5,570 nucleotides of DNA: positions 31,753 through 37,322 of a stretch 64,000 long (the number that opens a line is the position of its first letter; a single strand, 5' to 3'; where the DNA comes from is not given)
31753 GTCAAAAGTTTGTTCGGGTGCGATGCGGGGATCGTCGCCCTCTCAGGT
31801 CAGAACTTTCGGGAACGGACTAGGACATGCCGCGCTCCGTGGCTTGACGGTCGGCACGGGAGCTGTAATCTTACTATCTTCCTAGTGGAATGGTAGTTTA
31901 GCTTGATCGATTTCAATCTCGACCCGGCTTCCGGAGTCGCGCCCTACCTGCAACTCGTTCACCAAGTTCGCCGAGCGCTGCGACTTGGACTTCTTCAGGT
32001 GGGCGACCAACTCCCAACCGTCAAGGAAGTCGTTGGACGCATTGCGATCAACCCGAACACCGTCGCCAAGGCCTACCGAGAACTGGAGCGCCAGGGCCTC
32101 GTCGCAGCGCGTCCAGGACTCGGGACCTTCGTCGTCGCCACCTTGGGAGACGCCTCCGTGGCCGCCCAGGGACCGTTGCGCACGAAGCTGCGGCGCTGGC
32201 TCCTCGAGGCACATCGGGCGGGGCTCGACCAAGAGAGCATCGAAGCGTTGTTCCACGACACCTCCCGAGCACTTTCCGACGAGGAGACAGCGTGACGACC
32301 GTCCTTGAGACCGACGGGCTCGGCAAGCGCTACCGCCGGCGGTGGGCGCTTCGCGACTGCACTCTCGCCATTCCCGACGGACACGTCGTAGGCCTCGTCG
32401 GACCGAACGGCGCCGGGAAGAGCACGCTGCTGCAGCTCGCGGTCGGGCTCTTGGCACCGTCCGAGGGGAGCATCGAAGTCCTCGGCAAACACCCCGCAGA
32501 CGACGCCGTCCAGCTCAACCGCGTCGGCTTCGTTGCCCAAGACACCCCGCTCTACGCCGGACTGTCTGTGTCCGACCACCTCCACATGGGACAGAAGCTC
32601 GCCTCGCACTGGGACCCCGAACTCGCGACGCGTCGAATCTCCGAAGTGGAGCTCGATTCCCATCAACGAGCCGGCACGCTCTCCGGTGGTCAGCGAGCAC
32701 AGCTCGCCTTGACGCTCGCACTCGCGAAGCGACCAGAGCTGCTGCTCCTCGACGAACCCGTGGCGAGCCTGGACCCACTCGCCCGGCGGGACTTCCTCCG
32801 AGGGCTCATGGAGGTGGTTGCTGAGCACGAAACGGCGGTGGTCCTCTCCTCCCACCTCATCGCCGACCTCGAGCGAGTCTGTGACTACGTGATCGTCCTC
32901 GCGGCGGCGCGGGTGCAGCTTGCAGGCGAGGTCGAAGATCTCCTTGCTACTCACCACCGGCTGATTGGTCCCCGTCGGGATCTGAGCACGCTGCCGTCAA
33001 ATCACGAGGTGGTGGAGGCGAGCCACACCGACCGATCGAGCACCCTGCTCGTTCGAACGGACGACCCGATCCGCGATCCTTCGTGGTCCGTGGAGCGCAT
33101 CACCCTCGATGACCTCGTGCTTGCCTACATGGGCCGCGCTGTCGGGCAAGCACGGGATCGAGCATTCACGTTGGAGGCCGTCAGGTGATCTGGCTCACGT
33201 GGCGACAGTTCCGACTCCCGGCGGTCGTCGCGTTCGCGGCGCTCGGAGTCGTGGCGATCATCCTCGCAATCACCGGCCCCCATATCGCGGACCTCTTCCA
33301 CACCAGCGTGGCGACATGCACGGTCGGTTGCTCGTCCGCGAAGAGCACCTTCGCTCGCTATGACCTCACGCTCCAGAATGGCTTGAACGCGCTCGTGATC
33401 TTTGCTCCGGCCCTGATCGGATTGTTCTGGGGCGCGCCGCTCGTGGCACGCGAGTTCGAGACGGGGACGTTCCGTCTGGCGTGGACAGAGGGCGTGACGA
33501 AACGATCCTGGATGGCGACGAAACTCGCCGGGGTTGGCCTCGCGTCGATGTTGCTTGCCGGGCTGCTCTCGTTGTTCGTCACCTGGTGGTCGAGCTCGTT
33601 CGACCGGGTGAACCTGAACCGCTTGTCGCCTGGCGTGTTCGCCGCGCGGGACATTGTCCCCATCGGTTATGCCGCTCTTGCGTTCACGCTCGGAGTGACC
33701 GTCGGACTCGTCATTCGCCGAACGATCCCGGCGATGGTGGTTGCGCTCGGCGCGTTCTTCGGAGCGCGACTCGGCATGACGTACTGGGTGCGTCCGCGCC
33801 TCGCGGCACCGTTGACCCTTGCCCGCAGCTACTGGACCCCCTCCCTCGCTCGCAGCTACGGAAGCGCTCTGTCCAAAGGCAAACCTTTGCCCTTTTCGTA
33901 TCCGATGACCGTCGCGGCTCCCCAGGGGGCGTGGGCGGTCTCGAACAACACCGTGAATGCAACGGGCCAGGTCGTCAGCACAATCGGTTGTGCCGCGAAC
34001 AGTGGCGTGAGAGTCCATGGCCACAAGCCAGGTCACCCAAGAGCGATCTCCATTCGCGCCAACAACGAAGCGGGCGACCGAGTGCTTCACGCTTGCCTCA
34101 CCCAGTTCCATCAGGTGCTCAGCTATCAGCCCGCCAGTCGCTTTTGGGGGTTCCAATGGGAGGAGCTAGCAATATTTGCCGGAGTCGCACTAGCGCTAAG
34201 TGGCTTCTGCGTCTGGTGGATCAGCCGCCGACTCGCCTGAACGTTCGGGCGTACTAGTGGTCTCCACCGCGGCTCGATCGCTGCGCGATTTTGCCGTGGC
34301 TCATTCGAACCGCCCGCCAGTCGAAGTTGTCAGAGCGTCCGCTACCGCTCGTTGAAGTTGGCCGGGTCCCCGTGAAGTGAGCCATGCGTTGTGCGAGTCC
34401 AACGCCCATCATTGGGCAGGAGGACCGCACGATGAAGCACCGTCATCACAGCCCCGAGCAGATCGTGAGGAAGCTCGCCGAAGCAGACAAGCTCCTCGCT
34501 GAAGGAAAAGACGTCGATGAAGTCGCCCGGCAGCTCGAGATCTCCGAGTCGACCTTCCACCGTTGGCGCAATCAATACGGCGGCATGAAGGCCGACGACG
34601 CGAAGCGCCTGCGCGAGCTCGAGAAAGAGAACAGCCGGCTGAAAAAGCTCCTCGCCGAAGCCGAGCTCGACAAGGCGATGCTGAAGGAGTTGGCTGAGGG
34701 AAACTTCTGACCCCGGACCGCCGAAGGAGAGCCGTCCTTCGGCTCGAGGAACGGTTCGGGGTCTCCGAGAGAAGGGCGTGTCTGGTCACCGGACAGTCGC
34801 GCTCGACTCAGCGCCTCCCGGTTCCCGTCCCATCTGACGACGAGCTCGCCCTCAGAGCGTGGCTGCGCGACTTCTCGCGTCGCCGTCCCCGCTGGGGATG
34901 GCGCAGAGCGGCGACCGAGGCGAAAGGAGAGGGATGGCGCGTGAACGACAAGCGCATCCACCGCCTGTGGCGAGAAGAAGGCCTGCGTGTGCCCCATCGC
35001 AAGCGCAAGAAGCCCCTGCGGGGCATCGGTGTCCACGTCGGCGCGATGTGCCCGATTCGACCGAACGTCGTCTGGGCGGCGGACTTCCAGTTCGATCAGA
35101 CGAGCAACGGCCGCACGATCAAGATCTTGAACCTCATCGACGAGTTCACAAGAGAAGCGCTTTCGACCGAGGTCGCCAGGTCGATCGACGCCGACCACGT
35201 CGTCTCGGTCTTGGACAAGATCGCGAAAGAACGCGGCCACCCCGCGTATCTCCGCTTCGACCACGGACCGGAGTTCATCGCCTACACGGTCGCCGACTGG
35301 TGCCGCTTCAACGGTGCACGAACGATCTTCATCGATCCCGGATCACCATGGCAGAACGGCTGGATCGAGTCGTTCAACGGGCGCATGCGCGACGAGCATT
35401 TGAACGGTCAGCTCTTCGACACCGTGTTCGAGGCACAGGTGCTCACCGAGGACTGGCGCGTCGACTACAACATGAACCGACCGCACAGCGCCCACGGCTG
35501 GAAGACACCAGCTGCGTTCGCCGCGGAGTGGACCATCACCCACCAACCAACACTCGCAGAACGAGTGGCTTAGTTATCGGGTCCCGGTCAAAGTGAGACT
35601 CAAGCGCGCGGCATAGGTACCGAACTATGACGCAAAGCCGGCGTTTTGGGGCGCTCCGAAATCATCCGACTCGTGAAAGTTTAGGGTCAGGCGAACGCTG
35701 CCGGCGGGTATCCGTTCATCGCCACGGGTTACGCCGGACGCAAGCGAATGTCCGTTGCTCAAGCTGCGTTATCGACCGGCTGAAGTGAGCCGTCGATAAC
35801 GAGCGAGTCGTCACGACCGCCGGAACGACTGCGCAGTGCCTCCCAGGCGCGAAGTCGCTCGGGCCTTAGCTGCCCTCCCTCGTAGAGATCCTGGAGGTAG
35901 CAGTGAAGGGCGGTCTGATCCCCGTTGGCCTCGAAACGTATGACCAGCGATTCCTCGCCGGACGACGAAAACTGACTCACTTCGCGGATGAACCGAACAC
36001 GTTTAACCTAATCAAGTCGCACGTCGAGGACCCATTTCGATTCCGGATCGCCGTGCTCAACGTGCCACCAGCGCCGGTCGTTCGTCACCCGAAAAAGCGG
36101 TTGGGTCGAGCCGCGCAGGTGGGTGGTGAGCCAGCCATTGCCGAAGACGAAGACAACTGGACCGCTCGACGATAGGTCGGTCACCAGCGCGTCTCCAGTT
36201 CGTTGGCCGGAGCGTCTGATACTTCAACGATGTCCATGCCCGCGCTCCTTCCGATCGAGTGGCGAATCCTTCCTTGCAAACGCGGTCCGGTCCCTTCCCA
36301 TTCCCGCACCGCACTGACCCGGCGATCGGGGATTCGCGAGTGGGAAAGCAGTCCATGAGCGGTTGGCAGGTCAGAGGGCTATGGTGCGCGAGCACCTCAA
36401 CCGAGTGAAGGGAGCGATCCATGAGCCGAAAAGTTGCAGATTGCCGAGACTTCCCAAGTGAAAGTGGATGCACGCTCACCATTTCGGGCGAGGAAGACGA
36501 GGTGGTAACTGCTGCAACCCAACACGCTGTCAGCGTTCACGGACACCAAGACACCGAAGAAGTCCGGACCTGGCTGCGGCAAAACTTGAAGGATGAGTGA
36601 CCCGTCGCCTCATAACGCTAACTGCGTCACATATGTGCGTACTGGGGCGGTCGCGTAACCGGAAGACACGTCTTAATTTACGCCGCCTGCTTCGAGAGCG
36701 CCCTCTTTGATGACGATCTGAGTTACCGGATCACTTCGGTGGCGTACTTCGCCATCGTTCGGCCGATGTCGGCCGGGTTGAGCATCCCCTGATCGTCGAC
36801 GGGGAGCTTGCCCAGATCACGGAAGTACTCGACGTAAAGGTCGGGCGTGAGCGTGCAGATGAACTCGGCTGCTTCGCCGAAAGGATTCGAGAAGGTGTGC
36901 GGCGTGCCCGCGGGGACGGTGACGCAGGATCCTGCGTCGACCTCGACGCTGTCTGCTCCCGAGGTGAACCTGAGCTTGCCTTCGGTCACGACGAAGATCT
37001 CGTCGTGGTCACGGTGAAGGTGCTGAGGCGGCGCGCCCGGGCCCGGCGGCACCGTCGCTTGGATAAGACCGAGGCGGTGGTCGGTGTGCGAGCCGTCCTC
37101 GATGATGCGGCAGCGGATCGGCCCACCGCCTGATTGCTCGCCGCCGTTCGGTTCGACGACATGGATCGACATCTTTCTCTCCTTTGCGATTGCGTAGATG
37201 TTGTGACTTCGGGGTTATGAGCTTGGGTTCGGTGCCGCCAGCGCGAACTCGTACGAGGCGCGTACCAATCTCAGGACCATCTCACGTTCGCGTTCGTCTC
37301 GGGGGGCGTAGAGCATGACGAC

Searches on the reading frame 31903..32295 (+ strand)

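Call 15: search_protein_families(library=pfam, proteins=[window:31903-32295:+], max_evalue=0.01)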
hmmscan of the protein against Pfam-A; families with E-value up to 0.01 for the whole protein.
window:31903-32295:+ (130 aa): 4 families
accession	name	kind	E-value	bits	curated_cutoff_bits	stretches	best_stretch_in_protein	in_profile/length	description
PF00392.27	GntR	-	7.7e-15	54.8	27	1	15-77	2-64/64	Bacterial regulatory proteins, gntR family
PF02082.26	Rrf2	-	0.00098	19.7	30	1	34-73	20-59/132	Iron-dependent Transcriptional regulator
PF13730.12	HTH_36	-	0.0022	18.2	25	0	34-67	22-55/55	Helix-turn-helix domain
PF01325.25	Fe_dep_repress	-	0.0085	16.7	26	0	35-71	20-56/60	Iron dependent repressor, N-terminal DNA binding domain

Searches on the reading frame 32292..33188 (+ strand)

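Call 15: search_protein_families(library=pfam, proteins=[window:32292-33188:+], max_evalue=0.01)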
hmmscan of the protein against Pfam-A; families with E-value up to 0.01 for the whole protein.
window:32292-33188:+ (298 aa): 6 families
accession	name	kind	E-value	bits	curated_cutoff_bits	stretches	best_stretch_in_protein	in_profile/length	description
PF00005.33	ABC_tran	-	7.8e-27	95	25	1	20-158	1-137/137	ABC transporter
PF13304.12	AAA_21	-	1e-12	49.2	27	2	130-188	238-298/304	AAA domain, putative AbiEii toxin, Type IV TA system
PF02463.25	SMC_N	-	0.0001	22.2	40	0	129-173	136-184/220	RecF/RecN/SMC N terminal domain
PF13175.12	AAA_15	-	0.0012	19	32.1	0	20-49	14-42/374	AAA ATPase domain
PF13555.12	AAA_29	-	0.0017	18.5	27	1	30-57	23-49/61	P-loop containing region of AAA domain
PF01078.27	Mg_chelatase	-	0.0056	16.5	20.3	0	22-58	14-50/207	Magnesium chelatase, subunit ChlI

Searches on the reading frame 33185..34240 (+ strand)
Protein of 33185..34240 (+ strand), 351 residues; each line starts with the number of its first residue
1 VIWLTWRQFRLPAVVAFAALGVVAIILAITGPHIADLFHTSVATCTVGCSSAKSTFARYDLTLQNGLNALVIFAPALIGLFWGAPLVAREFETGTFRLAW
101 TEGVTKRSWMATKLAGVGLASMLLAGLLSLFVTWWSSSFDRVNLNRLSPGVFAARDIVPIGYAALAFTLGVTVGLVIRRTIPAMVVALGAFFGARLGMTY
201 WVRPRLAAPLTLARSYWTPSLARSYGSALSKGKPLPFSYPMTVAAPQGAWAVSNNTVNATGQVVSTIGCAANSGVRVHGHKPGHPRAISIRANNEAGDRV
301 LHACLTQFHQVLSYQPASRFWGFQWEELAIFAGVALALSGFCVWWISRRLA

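Call 15: search_protein_families(library=pfam, proteins=[window:33185-34240:+], max_evalue=0.01)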
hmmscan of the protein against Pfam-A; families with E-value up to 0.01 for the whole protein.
window:33185-34240:+ (351 aa): 3 families
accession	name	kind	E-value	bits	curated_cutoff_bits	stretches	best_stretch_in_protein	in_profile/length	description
PF12679.13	ABC2_membrane_2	-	1.1e-05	25.3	27.2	1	24-199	27-200/283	ABC-2 family transporter protein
PF12698.13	ABC2_membrane_3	-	0.00013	21.6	31.6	1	63-216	160-305/347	ABC-2 family transporter protein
PF12730.13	ABC2_membrane_4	-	0.0038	17.7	27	1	56-188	43-173/179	ABC-2 family transporter protein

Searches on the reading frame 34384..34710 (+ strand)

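Call 15: search_protein_families(library=pfam, proteins=[window:34384-34710:+], max_evalue=0.01)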
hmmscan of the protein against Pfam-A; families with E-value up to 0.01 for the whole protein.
window:34384-34710:+ (108 aa): 10 families
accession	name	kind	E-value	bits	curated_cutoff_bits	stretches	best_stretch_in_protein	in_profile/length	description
PF01527.26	HTH_Tnp_1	-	3.4e-18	66.1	24.1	1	18-91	2-75/75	Transposase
PF13551.12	HTH_29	-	3.5e-07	30.6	28.1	1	36-94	6-62/64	Winged helix-turn helix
PF13384.12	HTH_23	-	6.8e-07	29.4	24.6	1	36-66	12-44/50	Homeodomain-like domain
PF13022.12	HTH_Tnp_1_2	-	4.5e-05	24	27.9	0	37-64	18-49/122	Helix-turn-helix of insertion element transposase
PF13518.12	HTH_28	-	0.00036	21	25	1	37-66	8-37/52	Helix-turn-helix domain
PF00196.25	GerE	-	0.00072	19.6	23.5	1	37-58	13-34/57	Bacterial regulatory proteins, luxR family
PF02796.21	HTH_7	-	0.0034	17.9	23.8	0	30-60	10-40/45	Helix-turn-helix domain of resolvase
PF13443.12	HTH_26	-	0.0056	17.3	22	0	43-64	12-33/63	Cro/C1-type HTH DNA-binding domain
PF15978.11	TnsD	-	0.0077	15.8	32.4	1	33-94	190-254/355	Tn7-like transposition protein D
PF10975.14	DUF2802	-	0.0085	16.7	33.5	0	29-55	31-57/68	Protein of unknown function (DUF2802)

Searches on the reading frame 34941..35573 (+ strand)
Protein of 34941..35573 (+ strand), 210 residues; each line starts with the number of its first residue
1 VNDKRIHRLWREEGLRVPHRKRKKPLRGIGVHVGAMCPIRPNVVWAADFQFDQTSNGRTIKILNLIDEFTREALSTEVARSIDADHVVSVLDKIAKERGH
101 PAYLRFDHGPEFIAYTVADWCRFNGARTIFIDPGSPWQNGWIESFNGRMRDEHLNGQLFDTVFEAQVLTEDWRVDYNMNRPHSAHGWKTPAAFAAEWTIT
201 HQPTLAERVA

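Call 15: search_protein_families(library=pfam, proteins=[window:34941-35573:+], max_evalue=0.01)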
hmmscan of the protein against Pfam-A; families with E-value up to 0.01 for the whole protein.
window:34941-35573:+ (210 aa): 3 families
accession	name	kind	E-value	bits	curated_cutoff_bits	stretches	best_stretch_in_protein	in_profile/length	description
PF13683.12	rve_3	-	1.1e-26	92.8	26.5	1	125-190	2-67/67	Integrase core domain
PF00665.32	rve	-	6.8e-18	65.3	32.6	1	40-136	3-102/102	Integrase core domain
PF13276.12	HTH_21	-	0.0027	18.3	28.1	1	1-23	38-60/60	HTH-like domain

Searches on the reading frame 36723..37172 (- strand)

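Call 15: search_protein_families(library=pfam, proteins=[window:36723-37172:-], max_evalue=0.01)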
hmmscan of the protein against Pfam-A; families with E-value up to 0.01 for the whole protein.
window:36723-37172:- (149 aa): 5 families
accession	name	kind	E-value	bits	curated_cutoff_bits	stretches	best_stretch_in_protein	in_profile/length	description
PF07883.17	Cupin_2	-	5.2e-17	61.8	27.2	1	40-106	4-68/70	Cupin domain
PF02311.25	AraC_binding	-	3.7e-05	23.9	21.1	1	50-123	18-91/135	AraC-like ligand binding domain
PF12852.13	Cupin_6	-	7.1e-05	23.1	26.7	1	46-100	22-80/183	Cupin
PF00190.28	Cupin_1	-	0.00023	21.2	22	1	49-107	47-113/151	Cupin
PF05899.18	Cupin_3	-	0.00033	20.7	23.5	1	54-92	23-62/74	EutQ-like cupin domain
